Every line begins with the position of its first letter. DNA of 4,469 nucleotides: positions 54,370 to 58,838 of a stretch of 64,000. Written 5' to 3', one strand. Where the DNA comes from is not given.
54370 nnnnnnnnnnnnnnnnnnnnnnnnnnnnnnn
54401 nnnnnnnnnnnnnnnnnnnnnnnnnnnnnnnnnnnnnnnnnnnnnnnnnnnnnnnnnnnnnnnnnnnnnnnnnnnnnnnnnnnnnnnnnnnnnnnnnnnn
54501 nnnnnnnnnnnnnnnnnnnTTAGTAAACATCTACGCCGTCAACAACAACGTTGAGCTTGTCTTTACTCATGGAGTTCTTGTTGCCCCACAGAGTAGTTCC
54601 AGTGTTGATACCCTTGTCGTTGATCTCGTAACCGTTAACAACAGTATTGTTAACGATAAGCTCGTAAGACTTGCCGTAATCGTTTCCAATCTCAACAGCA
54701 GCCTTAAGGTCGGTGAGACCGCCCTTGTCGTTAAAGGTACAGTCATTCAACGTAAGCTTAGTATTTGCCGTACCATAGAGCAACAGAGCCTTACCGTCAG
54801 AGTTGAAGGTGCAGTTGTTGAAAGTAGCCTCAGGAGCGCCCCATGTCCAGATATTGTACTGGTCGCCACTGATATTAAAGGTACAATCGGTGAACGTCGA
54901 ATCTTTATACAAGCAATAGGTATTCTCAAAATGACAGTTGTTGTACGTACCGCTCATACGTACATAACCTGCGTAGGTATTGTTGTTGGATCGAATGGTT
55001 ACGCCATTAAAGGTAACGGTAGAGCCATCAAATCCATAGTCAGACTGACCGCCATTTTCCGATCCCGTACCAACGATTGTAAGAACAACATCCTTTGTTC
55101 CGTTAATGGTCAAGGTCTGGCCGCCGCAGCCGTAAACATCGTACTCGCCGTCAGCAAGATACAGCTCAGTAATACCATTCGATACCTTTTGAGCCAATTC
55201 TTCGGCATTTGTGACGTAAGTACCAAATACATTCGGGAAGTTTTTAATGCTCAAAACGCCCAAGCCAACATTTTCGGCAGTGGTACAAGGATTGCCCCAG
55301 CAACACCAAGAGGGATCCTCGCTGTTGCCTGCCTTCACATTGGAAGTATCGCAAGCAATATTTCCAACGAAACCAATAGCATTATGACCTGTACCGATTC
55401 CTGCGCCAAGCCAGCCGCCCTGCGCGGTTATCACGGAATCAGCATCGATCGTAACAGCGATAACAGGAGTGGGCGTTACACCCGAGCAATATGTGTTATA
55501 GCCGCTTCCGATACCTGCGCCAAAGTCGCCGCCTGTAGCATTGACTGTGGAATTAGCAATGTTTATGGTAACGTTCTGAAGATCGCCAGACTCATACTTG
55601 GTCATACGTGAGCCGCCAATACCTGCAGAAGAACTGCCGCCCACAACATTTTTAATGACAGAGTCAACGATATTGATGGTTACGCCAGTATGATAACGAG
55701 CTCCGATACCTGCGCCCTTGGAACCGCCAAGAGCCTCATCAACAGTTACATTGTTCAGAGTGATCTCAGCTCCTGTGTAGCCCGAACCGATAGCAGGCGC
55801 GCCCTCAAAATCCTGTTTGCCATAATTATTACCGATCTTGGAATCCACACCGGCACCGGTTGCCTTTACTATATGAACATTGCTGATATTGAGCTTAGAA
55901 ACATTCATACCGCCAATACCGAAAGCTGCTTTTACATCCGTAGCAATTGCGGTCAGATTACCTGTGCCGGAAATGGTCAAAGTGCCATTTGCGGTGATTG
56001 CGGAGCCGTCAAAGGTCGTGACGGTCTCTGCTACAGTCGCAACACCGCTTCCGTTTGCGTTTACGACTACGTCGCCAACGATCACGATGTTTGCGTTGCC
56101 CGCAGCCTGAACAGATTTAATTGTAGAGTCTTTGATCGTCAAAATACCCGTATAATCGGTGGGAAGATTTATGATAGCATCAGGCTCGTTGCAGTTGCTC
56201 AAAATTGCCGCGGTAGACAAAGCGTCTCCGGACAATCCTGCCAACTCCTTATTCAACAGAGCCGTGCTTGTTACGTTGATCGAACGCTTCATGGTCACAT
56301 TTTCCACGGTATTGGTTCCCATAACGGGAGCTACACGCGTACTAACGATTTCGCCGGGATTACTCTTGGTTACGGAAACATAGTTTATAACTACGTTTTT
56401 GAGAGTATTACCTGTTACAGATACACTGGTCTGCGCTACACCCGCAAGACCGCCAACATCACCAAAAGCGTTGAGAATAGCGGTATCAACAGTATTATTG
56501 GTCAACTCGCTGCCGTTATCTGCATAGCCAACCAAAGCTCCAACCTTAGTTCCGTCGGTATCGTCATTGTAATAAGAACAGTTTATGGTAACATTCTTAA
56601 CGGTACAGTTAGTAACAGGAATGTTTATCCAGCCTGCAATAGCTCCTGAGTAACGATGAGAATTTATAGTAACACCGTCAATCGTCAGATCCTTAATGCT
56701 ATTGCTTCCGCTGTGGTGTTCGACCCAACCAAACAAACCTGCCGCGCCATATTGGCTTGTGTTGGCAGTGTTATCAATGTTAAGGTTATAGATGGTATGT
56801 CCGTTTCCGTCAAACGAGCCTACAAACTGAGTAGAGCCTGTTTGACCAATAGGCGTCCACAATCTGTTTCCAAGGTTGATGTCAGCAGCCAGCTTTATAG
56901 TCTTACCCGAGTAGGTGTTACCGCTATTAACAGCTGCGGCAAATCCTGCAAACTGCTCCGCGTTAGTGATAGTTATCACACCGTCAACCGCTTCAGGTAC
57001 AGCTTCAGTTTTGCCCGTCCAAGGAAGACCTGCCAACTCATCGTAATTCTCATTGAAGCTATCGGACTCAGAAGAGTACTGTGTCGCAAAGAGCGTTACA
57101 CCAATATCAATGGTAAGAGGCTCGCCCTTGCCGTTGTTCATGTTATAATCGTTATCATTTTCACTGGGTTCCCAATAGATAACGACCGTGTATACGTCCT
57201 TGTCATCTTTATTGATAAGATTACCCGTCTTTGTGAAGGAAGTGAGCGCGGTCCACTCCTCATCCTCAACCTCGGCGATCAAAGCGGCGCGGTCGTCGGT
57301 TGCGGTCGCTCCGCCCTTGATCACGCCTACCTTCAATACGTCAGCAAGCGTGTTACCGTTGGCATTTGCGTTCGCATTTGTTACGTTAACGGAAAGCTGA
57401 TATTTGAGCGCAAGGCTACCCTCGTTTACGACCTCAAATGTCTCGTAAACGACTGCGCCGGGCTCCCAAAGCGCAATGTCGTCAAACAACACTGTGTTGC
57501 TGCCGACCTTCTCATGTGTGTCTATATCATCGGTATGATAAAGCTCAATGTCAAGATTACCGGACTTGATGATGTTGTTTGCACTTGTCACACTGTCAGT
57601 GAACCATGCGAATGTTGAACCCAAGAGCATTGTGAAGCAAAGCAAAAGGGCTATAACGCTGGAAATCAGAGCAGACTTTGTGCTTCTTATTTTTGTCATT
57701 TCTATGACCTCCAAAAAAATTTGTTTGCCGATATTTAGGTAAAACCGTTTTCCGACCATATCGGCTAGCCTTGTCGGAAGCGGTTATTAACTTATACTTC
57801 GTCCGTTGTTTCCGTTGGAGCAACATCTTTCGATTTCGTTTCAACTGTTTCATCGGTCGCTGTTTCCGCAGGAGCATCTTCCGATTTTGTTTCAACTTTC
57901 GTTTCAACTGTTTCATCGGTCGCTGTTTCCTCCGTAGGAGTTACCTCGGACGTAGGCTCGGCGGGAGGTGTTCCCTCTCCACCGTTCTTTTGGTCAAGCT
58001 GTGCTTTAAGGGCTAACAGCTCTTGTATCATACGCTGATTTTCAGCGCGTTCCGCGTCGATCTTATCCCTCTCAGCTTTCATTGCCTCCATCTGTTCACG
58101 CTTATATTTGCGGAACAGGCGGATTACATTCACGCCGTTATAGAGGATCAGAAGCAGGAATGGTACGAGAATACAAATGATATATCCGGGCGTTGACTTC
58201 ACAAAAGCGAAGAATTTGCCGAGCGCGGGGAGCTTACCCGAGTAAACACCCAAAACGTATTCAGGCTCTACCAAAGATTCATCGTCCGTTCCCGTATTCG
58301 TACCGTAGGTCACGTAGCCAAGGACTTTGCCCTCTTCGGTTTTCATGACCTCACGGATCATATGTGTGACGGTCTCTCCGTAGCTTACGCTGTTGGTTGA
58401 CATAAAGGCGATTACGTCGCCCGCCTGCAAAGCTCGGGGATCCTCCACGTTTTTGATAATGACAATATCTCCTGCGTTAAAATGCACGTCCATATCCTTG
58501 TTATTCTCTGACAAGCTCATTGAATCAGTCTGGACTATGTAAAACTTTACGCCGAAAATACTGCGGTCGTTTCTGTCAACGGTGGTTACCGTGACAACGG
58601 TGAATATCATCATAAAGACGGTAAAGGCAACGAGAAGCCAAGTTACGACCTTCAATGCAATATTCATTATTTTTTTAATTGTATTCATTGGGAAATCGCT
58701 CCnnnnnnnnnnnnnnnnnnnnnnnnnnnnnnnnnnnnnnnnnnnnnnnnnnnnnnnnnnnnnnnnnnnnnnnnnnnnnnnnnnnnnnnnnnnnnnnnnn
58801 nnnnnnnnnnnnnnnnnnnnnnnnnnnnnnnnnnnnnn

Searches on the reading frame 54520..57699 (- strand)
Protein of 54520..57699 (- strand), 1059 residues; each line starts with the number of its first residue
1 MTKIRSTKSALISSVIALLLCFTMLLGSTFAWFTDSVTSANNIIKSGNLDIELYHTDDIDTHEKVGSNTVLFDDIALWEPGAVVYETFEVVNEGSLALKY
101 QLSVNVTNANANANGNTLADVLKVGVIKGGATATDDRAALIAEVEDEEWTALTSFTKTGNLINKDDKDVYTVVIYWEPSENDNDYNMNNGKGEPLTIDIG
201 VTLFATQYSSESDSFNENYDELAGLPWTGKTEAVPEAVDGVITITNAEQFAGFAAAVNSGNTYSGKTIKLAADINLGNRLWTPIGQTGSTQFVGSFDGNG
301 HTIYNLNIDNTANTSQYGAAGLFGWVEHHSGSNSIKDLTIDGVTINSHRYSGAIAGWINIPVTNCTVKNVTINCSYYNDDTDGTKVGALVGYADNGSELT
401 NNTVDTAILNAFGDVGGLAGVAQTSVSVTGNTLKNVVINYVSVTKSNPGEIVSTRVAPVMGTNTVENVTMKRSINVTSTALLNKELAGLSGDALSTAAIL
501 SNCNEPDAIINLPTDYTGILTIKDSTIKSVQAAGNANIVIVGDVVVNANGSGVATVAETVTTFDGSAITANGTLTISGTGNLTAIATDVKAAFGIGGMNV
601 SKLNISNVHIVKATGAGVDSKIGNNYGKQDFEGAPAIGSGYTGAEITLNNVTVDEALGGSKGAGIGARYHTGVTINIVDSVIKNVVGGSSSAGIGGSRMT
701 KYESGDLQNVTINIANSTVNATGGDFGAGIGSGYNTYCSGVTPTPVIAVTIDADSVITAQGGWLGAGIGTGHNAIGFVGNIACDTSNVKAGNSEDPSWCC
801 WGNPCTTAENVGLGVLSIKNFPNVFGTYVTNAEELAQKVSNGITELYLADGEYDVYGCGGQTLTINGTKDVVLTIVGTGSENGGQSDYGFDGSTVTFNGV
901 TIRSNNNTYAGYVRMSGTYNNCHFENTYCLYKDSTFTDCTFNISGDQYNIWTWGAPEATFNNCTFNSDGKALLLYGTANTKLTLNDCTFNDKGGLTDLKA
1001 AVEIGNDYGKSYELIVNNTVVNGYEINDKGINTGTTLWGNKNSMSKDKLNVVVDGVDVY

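Call 3: search_protein_families(library=pfam, proteins=[window:54520-57699:-], max_evalue=0.01)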
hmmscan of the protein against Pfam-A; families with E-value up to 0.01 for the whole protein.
window:54520-57699:- (1059 aa): 2 families
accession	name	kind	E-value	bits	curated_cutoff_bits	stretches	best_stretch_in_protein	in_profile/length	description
PF12389.13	Peptidase_M73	-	9.7e-08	32.5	22.5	1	11-132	6-115/196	Camelysin metallo-endopeptidase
PF18889.6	Beta_helix_3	-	0.003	18.3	27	1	712-734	1-20/20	Beta helix repeat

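Call 4: search_protein_families(library=ncbifam, proteins=[window:54520-57699:-], max_evalue=0.01)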
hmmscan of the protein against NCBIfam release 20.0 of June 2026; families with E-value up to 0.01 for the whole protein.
window:54520-57699:- (1059 aa): 1 family
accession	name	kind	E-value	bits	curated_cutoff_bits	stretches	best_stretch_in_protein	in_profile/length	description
TIGR04088.1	cognate_SipW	domain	0.0016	18.5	19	1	21-49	6-34/34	SipW-dependent-type signal peptide-containing protein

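Call 12: search_solved_structures(query=window:54520-57699:-, max_evalue=1)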
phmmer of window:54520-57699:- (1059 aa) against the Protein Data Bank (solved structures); distinct sequences matched with E-value up to 1: 0.

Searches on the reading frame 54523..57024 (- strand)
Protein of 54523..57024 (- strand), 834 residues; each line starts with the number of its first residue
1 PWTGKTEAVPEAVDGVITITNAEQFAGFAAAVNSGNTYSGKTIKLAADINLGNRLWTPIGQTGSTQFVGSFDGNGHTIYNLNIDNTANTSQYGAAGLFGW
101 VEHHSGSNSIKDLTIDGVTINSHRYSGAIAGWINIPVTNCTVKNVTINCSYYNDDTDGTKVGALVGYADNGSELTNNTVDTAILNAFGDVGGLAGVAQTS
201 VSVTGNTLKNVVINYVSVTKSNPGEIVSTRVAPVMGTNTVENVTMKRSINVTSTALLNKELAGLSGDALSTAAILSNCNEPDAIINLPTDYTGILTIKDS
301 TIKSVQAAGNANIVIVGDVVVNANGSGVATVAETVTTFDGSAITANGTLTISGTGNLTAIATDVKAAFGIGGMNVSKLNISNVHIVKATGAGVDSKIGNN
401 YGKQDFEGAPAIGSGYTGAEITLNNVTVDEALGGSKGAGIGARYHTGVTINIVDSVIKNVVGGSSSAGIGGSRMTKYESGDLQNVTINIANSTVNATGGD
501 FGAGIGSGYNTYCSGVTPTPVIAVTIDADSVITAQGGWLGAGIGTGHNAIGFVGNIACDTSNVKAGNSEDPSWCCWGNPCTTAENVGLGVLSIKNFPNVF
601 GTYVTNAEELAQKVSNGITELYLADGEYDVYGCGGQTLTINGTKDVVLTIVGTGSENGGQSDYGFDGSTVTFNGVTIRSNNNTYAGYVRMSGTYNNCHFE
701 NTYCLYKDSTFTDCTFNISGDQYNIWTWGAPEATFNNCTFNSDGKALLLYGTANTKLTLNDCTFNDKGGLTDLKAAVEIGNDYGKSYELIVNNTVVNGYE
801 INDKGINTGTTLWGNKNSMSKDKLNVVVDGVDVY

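Call 41: search_protein_families(library=pfam, proteins=[window:54523-57024:-], max_evalue=1)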
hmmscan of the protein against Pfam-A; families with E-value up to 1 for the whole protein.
window:54523-57024:- (834 aa): 2 families
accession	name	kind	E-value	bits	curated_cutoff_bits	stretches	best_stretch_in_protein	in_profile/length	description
PF18889.6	Beta_helix_3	-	0.0023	18.7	27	2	487-509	1-20/20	Beta helix repeat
PF20606.3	DUF6799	-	0.11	12.7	26.8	1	317-352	9-44/63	Domain of unknown function (DUF6799)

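Call 42: search_solved_structures(query=window:54523-57024:-, max_evalue=10)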
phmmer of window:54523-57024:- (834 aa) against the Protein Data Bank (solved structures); distinct sequences matched with E-value up to 10: 1.
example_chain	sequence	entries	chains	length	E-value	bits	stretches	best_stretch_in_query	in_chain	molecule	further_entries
5vi4_B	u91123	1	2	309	2.3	9.5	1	676-783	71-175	Interleukin-1 receptor-like 1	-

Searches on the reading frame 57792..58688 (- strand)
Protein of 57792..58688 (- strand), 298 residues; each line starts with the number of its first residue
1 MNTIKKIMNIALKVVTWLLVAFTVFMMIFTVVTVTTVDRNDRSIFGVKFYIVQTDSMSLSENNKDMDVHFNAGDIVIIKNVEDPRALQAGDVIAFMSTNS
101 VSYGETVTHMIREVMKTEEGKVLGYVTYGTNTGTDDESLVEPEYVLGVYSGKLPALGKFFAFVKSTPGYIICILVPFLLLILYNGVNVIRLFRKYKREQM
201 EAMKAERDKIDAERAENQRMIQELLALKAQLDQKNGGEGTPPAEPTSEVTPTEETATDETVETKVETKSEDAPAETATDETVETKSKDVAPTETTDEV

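Call 3: search_protein_families(library=pfam, proteins=[window:57792-58688:-], max_evalue=0.01)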
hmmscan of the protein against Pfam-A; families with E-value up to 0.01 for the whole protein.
window:57792-58688:- (298 aa): 2 families
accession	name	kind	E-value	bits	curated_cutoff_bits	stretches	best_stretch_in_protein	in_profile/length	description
PF00458.25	WHEP-TRS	-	0.00046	20.6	32.5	1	212-245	20-53/53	WHEP-TRS domain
PF22251.1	PFF1_TM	-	0.0084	16.1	32.3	1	164-287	93-220/300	Vacuolar membrane protease, transmembrane domain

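Call 4: search_protein_families(library=ncbifam, proteins=[window:57792-58688:-], max_evalue=0.01)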
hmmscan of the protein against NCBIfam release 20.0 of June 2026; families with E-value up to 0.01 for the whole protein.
window:57792-58688:- (298 aa): 2 families
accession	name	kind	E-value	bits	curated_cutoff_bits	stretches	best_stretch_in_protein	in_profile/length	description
NF046067.1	SigPepSipWBacil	equivalog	9e-24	84.1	190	1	13-208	6-185/189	signal peptidase I SipW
TIGR02228.1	sigpep_I_arch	equivalog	3.3e-14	53.1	51.85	1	19-183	9-153/158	signal peptidase I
